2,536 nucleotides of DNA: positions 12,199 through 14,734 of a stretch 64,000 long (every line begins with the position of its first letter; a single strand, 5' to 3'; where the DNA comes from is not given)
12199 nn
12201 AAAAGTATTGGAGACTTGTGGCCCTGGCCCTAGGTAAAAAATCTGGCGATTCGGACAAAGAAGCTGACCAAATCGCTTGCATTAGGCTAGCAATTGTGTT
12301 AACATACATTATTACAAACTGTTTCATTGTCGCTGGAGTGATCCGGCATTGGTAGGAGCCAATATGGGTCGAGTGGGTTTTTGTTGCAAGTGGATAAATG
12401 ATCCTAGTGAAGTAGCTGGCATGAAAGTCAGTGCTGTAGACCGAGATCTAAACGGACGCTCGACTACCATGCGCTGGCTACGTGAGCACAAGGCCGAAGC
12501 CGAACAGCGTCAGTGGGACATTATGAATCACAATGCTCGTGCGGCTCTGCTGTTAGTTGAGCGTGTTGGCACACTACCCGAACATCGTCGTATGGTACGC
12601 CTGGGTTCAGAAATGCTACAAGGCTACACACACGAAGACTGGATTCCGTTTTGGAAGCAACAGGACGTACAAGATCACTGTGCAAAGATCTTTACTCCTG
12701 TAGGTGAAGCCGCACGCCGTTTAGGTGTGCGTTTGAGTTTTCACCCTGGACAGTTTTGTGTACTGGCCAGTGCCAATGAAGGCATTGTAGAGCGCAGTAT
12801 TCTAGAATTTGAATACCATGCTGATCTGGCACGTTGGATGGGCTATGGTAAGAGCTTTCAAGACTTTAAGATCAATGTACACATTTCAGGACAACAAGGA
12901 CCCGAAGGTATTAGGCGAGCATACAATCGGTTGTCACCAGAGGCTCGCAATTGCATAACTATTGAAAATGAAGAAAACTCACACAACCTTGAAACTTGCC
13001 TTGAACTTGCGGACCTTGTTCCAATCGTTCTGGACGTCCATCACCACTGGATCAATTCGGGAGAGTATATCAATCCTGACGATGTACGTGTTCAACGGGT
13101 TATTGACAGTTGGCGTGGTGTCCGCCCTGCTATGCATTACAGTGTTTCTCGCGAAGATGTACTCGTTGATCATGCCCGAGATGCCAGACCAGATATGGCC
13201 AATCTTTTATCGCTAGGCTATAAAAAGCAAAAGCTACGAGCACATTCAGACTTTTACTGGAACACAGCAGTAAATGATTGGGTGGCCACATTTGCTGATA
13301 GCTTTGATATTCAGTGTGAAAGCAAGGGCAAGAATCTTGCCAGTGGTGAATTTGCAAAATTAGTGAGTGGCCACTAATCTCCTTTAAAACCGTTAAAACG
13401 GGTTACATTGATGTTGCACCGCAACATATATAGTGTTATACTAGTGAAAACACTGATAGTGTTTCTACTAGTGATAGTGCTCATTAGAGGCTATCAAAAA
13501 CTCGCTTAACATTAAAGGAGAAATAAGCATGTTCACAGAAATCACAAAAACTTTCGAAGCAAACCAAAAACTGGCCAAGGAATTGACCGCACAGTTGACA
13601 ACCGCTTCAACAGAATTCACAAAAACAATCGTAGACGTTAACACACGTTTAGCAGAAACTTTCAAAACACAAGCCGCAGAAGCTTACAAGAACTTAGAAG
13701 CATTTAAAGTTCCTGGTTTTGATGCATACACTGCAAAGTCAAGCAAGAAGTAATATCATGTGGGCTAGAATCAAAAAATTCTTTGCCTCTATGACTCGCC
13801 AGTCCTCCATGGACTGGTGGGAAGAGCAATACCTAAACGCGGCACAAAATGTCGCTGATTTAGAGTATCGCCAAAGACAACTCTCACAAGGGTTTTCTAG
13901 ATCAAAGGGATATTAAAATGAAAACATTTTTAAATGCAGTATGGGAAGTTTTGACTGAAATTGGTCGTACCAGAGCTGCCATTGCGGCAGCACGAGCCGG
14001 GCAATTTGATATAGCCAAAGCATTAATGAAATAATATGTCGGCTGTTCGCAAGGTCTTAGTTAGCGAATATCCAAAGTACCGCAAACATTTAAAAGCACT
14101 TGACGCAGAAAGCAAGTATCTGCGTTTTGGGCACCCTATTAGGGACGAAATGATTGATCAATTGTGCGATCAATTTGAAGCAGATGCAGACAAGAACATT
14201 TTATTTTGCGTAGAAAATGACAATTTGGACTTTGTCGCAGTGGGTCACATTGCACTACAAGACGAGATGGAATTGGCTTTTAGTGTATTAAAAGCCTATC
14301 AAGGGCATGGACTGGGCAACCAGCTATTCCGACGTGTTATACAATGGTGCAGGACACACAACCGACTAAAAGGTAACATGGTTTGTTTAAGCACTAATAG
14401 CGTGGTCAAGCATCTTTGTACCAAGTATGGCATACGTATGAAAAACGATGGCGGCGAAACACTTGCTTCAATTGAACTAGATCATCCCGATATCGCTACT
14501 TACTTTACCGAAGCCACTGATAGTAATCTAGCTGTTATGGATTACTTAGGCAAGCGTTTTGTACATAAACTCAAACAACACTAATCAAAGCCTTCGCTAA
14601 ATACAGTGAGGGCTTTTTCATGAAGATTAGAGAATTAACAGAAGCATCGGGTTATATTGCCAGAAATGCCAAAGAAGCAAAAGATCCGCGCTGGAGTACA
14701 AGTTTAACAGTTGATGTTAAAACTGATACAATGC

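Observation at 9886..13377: B12-binding radical SAM enzyme, SAM methyltransferase and UvdE endonuclease, plus a second radical SAM/glycosylation cluster at the 3' end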

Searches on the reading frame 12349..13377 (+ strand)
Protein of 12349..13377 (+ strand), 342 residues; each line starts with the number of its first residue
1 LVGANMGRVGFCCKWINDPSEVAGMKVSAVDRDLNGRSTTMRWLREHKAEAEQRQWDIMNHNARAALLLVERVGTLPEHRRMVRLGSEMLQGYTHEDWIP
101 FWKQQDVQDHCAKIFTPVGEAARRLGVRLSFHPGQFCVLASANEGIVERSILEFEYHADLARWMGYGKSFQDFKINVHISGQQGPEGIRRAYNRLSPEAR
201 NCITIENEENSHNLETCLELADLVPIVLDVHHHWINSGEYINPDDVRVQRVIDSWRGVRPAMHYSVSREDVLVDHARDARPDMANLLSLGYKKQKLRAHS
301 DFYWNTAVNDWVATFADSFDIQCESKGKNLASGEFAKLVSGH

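Call 5: search_protein_families(library=pfam, proteins=[window:12349-13377:+], max_evalue=0.01)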
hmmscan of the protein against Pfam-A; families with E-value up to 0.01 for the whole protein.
window:12349-13377:+ (342 aa): 2 families
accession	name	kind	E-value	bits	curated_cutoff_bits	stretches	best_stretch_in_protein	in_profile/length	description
PF03851.20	UvdE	-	5e-30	105.1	24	1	53-275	33-260/275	UV-endonuclease UvdE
PF01261.30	AP_endonuc_2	-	0.00083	19.6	31.1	1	118-240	33-170/249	Xylose isomerase-like TIM barrel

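Call 7: search_protein_families(library=ncbifam, proteins=[window:12349-13377:+], max_evalue=0.01)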
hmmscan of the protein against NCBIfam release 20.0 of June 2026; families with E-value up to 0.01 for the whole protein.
window:12349-13377:+ (342 aa): 2 families
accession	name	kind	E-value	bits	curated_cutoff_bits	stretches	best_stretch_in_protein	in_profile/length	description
TIGR00629.1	uvde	equivalog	1.7e-27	96.7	124.45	1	80-279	66-276/312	UV DNA damage repair endonuclease UvsE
NF002640.0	PRK02308.1-4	equivalog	1.2e-16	60.6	456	1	37-253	26-237/308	UV DNA damage repair endonuclease UvsE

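Call 9: find_encoding_contigs(protein=window:12349-13377:+, flank=10000, max_places=6)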
Protein window:12349-13377:+ (342 aa): no gene with exactly this product is on record in the collection.

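Call 23: search_protein_families(library=phrogs, proteins=[window:12364-13377:+], max_evalue=0.01)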
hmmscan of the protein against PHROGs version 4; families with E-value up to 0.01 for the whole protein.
window:12364-13377:+ (337 aa): 1 family
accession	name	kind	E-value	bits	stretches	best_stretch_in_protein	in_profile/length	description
phrog_8420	-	DNA, RNA and nucleotide metabolism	3.7e-73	247.3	1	4-333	3-306/309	endonuclease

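Call 41: search_solved_structures(query=window:12364-13377:+, max_evalue=0.01, show_alignments=2)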
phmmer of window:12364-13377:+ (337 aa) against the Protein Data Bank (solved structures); distinct sequences matched with E-value up to 0.01: 5.
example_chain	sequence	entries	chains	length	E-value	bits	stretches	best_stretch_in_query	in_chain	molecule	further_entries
3tc3_A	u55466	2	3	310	8.2e-17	64.4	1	97-261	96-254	UV damage endonuclease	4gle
2j6v_A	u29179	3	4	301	3.9e-16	62.2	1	77-261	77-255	UV ENDONUCLEASE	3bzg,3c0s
3bzj_A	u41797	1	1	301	3.9e-16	62.2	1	77-261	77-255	UV endonuclease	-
3c0l_A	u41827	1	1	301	5.3e-16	61.7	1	77-261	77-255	UV endonuclease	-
3c0q_A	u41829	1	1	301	2.6e-15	59.5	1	77-261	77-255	UV endonuclease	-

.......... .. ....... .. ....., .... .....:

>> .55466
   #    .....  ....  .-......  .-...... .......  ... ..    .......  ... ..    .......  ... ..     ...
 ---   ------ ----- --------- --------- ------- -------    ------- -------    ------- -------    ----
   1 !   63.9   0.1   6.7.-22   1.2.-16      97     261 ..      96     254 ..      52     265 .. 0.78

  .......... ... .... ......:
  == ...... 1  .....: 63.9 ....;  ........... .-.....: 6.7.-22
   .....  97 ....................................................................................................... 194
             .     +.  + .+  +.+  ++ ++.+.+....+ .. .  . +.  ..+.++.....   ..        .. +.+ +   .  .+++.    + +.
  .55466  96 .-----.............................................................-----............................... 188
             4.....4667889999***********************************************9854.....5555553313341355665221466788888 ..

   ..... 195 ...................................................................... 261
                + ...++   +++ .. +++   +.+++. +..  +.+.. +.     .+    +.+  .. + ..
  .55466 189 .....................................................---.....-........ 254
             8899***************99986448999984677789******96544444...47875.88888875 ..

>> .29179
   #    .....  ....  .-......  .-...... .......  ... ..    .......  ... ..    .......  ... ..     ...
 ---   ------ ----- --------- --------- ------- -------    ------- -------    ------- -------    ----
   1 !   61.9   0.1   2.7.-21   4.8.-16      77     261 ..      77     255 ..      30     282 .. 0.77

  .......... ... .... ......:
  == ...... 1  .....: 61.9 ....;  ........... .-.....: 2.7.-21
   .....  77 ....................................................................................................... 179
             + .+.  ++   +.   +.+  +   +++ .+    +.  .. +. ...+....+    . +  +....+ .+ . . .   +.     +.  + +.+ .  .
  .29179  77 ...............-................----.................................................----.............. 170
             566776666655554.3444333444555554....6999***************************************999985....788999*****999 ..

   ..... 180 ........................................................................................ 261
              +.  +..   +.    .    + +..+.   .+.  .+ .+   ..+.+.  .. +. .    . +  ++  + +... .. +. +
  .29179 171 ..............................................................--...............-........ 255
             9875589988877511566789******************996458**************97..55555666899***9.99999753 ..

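Call 42: search_dna_similar(query=window:12364-13377:+, collection=phages, mode=protein, max_rows=25)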
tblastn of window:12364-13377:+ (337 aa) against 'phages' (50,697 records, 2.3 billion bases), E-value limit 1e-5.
Records with a match: 118; places in all: 118; records where one place covers at least 80% of the query: 87.
Best place of each record, by identity: <60% 118.
By first word of the organism name: Erwinia 48; Aeromonas 27; Vibrio 27; Dickeya 8; Bacillus 4; Phage 1; uncultured 1; Listeria 1; Yersinia 1.
By host as written in the record: Erwinia amylovora 43; - 16; Aeromonas salmonicida 9; Dickeya solani MK10 6; Aeromonas salmonicida subsp. salmonicida 6; Aeromonas hydrophila 4; Dickeya solani 2; Erwinia amylovora 1/79 2; and 21 more.
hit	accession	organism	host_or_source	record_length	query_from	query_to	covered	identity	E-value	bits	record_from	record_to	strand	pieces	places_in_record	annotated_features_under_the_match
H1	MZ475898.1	Erwinia phage pEa_SNUABM_25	Erwinia amylovora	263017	3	331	98%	45.6%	1e-83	281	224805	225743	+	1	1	hypothetical protein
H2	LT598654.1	Phage NCTB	surface water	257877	3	327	96%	46.2%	1e-90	301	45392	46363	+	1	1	UV-endonuclease, putative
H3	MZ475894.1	Erwinia phage pEa_SNUABM_46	Erwinia amylovora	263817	3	331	98%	45.3%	9e-84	281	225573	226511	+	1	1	hypothetical protein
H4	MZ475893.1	Erwinia phage pEa_SNUABM_45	Erwinia amylovora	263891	3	331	98%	45.3%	9e-84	281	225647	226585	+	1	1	hypothetical protein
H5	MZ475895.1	Erwinia phage pEa_SNUABM_14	Erwinia amylovora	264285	3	331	98%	45.3%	9e-84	281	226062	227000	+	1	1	hypothetical protein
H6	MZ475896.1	Erwinia phage pEa_SNUABM_7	Erwinia amylovora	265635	3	331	98%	45.3%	9e-84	281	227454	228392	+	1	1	hypothetical protein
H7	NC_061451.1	Erwinia phage pEa_SNUABM_7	Erwinia amylovora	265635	3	331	98%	45.3%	9e-84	281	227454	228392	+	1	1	endonuclease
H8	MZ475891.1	Erwinia phage pEa_SNUABM_13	Erwinia amylovora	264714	3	331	98%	45.3%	9e-84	281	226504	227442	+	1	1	hypothetical protein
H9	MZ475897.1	Erwinia phage pEa_SNUABM_21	Erwinia amylovora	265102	3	331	98%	45.3%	9e-84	281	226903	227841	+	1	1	hypothetical protein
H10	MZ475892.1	Erwinia phage pEa_SNUABM_34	Erwinia amylovora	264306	3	331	98%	45.3%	1e-83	281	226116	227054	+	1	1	hypothetical protein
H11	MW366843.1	Erwinia phage pEa_SNUABM_5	Erwinia amylovora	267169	3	326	96%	45.8%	3e-80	271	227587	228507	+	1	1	putative UV-damage endonuclease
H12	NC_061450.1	Erwinia phage pEa_SNUABM_5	Erwinia amylovora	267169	3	326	96%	45.8%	3e-80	271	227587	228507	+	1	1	putative UV-damage endonuclease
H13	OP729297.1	Erwinia phage vB_Ea_2910A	Erwinia amylovora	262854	3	331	98%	44.7%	2e-81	275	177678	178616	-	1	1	hypothetical protein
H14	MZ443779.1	Erwinia phage pEa_SNUABM_33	Erwinia amylovora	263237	3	331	98%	44.7%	2e-81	275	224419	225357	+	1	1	hypothetical protein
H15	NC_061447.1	Erwinia phage pEa_SNUABM_33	Erwinia amylovora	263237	3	331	98%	44.7%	2e-81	275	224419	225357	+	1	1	endonuclease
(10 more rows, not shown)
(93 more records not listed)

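Call 67: get_annotated_region(hit=H2, flank=7000)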
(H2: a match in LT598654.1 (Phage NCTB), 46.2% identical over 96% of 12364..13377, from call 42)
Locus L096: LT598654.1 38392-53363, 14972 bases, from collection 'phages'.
description: Phage NCTB genome assembly, complete genome: monopartite.
organism: Phage NCTB (NCBI taxid 1857647)
taxonomy: Viruses; Duplodnaviria; Heunggongvirae; Uroviricota; Caudoviricetes
host: -; source: surface water; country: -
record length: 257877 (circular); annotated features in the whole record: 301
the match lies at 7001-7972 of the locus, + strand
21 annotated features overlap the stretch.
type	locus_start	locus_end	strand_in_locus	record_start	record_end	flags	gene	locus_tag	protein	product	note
CDS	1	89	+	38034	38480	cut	-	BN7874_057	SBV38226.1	hypothetical protein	-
CDS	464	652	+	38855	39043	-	-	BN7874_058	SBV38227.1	hypothetical protein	-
CDS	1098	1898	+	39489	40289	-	-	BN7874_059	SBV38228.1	hypothetical protein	-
CDS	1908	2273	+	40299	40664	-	-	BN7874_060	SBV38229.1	hypothetical protein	-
CDS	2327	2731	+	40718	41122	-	-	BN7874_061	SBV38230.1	hypothetical protein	-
CDS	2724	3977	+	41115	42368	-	-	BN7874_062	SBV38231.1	hypothetical protein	-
CDS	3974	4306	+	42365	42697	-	-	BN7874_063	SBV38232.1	hypothetical protein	-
CDS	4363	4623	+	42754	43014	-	-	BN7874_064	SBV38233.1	hypothetical protein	-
CDS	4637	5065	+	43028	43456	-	-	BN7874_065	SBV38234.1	hypothetical protein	-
CDS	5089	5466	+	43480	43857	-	-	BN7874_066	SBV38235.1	hypothetical protein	-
CDS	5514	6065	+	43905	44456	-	-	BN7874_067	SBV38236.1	hypothetical protein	-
CDS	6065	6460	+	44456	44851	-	-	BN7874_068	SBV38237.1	hypothetical protein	-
CDS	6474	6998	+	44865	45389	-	-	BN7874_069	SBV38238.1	hypothetical protein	-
CDS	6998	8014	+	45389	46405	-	-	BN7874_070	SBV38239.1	UV-endonuclease, putative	-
CDS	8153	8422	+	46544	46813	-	-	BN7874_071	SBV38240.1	hypothetical protein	-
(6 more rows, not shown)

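Call 108: search_protein_families(library=padloc, proteins=[window:12364-13377:+], max_evalue=0.01)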
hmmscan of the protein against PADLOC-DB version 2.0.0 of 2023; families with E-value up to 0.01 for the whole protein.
window:12364-13377:+ (337 aa): 0 families

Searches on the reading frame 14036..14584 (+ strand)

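Call 60: search_protein_families(library=pfam, proteins=[window:14036-14584:+], max_evalue=0.01)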
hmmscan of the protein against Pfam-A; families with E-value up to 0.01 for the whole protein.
window:14036-14584:+ (182 aa): 4 families
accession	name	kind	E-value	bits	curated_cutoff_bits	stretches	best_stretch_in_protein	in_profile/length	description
PF00583.31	Acetyltransf_1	-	4.3e-07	30.7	20.7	1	33-112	14-94/116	Acetyltransferase (GNAT) family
PF13673.13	Acetyltransf_10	-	2.6e-06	27.9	23.6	1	36-132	18-106/128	Acetyltransferase (GNAT) domain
PF13508.13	Acetyltransf_7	-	2.2e-05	25.2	27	1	57-119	6-68/84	Acetyltransferase (GNAT) domain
PF13302.13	Acetyltransf_3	-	0.00022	22.4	25.4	1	27-133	23-137/138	Acetyltransferase (GNAT) domain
